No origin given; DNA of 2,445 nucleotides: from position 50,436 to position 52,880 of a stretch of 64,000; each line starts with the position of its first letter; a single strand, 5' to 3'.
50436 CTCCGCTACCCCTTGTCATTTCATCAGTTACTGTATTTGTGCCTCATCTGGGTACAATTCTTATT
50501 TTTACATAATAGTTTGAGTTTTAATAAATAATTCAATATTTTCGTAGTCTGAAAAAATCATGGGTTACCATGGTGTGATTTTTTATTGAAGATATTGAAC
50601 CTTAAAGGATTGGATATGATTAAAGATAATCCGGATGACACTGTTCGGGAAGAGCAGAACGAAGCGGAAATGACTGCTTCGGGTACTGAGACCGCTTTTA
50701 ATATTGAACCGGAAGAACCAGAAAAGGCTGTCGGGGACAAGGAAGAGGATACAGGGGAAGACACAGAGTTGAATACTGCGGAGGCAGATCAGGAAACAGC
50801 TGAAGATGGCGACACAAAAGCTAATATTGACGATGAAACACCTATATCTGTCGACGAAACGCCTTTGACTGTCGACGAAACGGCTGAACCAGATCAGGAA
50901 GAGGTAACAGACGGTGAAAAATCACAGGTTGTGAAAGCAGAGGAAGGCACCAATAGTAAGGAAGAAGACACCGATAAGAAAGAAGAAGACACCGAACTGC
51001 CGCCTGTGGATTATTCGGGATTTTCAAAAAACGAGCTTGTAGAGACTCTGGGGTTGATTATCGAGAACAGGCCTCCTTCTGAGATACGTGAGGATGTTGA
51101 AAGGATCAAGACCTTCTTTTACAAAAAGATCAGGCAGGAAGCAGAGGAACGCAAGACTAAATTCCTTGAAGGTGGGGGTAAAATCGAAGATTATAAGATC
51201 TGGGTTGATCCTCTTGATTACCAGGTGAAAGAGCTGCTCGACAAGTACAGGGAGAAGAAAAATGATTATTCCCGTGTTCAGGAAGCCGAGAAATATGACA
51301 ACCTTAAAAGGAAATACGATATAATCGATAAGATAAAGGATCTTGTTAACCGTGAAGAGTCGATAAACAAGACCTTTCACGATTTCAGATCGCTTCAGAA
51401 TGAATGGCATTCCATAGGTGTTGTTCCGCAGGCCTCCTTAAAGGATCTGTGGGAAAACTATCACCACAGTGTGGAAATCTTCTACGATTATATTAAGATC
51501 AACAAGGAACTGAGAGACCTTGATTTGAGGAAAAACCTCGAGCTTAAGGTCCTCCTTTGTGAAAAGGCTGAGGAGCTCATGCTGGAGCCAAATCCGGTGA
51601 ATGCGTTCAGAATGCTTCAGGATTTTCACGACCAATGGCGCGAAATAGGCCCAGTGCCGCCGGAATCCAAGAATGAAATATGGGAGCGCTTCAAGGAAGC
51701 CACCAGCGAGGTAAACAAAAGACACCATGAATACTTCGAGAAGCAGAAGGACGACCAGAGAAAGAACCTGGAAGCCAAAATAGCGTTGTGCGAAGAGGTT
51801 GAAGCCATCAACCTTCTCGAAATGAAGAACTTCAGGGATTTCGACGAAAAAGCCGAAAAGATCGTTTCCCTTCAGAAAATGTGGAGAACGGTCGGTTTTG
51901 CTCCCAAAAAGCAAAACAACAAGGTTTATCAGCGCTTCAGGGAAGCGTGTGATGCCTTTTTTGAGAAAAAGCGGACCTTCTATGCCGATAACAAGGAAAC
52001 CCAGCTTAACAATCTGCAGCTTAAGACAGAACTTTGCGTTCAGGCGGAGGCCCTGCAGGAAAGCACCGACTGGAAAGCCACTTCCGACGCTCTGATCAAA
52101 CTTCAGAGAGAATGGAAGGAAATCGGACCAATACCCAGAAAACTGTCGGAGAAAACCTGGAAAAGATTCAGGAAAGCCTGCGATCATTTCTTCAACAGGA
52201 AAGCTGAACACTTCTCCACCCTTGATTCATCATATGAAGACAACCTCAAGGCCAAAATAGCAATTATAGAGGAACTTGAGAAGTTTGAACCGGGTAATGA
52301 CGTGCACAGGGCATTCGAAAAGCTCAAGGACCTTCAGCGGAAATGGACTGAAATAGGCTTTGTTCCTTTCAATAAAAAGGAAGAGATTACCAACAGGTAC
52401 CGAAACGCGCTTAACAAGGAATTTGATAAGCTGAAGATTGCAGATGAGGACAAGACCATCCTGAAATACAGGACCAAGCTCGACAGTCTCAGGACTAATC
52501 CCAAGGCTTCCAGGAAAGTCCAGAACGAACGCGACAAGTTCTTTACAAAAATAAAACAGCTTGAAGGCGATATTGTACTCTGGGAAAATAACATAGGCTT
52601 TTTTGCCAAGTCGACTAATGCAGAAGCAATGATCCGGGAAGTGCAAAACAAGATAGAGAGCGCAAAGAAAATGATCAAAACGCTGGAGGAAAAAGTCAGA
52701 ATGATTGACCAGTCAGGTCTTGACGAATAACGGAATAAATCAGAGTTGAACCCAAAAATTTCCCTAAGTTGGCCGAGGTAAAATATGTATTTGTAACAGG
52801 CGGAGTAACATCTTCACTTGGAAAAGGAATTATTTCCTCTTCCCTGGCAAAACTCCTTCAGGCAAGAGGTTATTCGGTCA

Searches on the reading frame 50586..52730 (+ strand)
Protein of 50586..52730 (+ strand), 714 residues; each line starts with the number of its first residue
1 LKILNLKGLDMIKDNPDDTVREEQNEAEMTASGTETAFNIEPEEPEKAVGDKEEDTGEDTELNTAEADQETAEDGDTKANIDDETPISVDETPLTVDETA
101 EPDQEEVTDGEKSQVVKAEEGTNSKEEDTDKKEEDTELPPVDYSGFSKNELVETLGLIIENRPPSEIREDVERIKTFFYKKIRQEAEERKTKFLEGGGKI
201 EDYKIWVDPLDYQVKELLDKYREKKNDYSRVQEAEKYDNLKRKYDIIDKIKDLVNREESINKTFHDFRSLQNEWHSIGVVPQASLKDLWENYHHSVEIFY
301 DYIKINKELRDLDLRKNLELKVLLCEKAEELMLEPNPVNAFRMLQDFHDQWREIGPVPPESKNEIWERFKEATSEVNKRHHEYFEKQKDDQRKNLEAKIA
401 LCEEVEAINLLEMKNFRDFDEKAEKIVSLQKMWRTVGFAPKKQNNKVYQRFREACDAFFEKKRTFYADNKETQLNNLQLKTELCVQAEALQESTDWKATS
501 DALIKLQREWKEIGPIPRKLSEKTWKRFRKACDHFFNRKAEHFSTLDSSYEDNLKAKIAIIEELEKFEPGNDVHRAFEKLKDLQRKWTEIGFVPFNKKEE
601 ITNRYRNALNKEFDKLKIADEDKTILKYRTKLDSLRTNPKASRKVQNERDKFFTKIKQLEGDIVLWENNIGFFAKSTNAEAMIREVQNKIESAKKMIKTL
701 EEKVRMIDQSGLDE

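Call 4: search_protein_families(library=pfam, proteins=[window:50586-52730:+])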
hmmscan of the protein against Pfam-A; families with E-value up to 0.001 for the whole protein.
window:50586-52730:+ (714 aa): 1 family
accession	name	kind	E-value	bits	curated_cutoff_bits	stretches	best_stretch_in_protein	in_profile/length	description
PF03993.17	DUF349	-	1.2e-93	307.9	23.9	5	447-519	2-75/75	Domain of Unknown Function (DUF349)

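Call 94: search_protein_families(library=ncbifam, proteins=[window:50586-52730:+], max_evalue=0.00001)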
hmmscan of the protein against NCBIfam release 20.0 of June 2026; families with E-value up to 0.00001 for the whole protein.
window:50586-52730:+ (714 aa): 0 families
